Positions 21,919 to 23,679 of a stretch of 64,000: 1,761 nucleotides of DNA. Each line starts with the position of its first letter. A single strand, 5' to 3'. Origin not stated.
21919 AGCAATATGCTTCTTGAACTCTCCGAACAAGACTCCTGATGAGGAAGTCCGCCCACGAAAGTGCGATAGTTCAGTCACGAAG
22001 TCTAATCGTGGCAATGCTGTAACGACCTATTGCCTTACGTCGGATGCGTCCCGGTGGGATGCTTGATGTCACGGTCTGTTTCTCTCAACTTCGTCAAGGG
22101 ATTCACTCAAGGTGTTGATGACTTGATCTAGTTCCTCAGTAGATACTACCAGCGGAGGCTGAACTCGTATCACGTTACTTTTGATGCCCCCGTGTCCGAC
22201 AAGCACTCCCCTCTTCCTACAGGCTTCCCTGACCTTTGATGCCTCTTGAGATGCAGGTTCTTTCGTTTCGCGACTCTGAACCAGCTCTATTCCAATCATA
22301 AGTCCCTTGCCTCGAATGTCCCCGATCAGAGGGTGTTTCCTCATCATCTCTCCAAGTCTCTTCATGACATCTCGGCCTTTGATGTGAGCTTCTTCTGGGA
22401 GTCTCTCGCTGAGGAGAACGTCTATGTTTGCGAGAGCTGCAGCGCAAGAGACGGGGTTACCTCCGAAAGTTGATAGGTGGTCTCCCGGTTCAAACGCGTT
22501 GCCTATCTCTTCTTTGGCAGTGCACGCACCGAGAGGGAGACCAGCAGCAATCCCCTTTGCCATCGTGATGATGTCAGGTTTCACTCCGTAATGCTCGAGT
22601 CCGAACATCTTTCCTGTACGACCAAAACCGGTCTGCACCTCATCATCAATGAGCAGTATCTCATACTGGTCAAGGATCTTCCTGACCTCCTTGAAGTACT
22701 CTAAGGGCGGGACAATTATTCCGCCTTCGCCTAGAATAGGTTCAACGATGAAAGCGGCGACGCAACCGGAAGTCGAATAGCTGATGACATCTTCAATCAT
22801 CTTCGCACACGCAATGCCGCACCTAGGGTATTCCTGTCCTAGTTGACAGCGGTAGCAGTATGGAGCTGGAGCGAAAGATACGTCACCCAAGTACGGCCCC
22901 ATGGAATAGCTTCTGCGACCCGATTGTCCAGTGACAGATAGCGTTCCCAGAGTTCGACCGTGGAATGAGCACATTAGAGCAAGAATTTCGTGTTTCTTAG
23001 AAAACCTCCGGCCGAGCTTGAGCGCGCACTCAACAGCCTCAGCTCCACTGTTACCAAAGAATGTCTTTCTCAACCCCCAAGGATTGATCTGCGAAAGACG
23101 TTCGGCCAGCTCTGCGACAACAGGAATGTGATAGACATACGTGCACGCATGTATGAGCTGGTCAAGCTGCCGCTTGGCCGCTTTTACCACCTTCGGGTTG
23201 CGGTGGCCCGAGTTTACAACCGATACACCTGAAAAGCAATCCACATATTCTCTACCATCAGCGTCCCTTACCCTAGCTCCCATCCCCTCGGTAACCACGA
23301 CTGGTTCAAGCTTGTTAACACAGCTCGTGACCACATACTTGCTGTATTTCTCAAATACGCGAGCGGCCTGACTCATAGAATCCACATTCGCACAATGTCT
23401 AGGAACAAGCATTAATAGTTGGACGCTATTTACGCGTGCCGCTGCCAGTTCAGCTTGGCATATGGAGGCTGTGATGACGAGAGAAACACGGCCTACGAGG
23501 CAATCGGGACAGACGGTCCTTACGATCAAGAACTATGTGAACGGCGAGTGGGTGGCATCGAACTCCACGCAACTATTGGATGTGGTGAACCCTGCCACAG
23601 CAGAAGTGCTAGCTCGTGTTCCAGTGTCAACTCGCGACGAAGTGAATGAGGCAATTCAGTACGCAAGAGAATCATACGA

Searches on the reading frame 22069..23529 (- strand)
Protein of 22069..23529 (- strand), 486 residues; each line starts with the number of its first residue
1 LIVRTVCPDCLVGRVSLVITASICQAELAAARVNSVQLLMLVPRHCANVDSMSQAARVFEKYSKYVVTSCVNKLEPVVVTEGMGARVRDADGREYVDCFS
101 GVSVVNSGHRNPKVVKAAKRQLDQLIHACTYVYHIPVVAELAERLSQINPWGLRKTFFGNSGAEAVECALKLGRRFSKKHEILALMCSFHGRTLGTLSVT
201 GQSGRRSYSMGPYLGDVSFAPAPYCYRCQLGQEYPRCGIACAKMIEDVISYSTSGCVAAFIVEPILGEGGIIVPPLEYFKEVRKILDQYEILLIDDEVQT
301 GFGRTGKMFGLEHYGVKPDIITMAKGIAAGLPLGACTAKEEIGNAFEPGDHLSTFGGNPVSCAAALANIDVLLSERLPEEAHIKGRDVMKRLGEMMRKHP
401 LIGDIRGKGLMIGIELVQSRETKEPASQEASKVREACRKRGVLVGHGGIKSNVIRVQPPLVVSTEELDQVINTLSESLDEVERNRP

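Call 27: search_protein_families(library=ncbifam, proteins=[window:22069-23529:-], max_evalue=1e-10)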
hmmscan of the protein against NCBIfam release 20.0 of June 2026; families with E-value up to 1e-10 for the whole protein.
window:22069-23529:- (486 aa): 69 families (the best 25 are shown)
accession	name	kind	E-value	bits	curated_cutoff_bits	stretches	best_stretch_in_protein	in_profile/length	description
NF005993.0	PRK08117.1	subfamily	8.8e-134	446.4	574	1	54-482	4-431/433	aspartate aminotransferase family protein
NF004426.0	PRK05769.1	equivalog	2.2e-130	435.4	552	1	51-481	13-440/441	acetyl ornithine aminotransferase family protein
NF006228.0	PRK08360.1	equivalog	3.5e-130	434.6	608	1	56-485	4-431/443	aspartate aminotransferase family protein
NF045634.1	LeuMetRace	equivalog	2.7e-116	388.8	800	1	55-484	3-430/432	leucine/methionine racemase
NF005812.0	PRK07678.1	subfamily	1.7e-109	366.4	488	1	55-481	7-450/451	aminotransferase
TIGR00700.1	GABAtrnsam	equivalog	1.7e-107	359.6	506.65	1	66-478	6-418/420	4-aminobutyrate--2-oxoglutarate transaminase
TIGR00707.1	argD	subfamily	8.7e-107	357.2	410.05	1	75-477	9-379/381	acetylornithine/succinylornithine family transaminase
NF005376.0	PRK06918.1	equivalog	1.9e-106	356.2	676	1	54-481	16-444/451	4-aminobutyrate--2-oxoglutarate transaminase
NF002874.0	PRK03244.1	equivalog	5.2e-106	354.8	457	1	57-483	9-397/399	acetylornithine transaminase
NF005683.0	PRK07481.1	subfamily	6.4e-104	348.4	575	1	70-482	23-451/453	hypothetical protein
NF004714.0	PRK06058.1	subfamily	9.2e-103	344.3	639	1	60-480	27-446/447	4-aminobutyrate--2-oxoglutarate transaminase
NF006368.0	PRK08593.1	equivalog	4.1e-102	342.1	570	1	51-484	2-435/448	aspartate aminotransferase family protein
NF005692.0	PRK07495.1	equivalog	1.9e-96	323.3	724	1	78-482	25-423/425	4-aminobutyrate--2-oxoglutarate transaminase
NF005375.0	PRK06917.1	equivalog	8.6e-95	318.1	535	1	63-484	3-442/448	aspartate aminotransferase family protein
NF005102.0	PRK06541.1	equivalog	2.8e-93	313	574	1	69-483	28-458/460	aspartate aminotransferase family protein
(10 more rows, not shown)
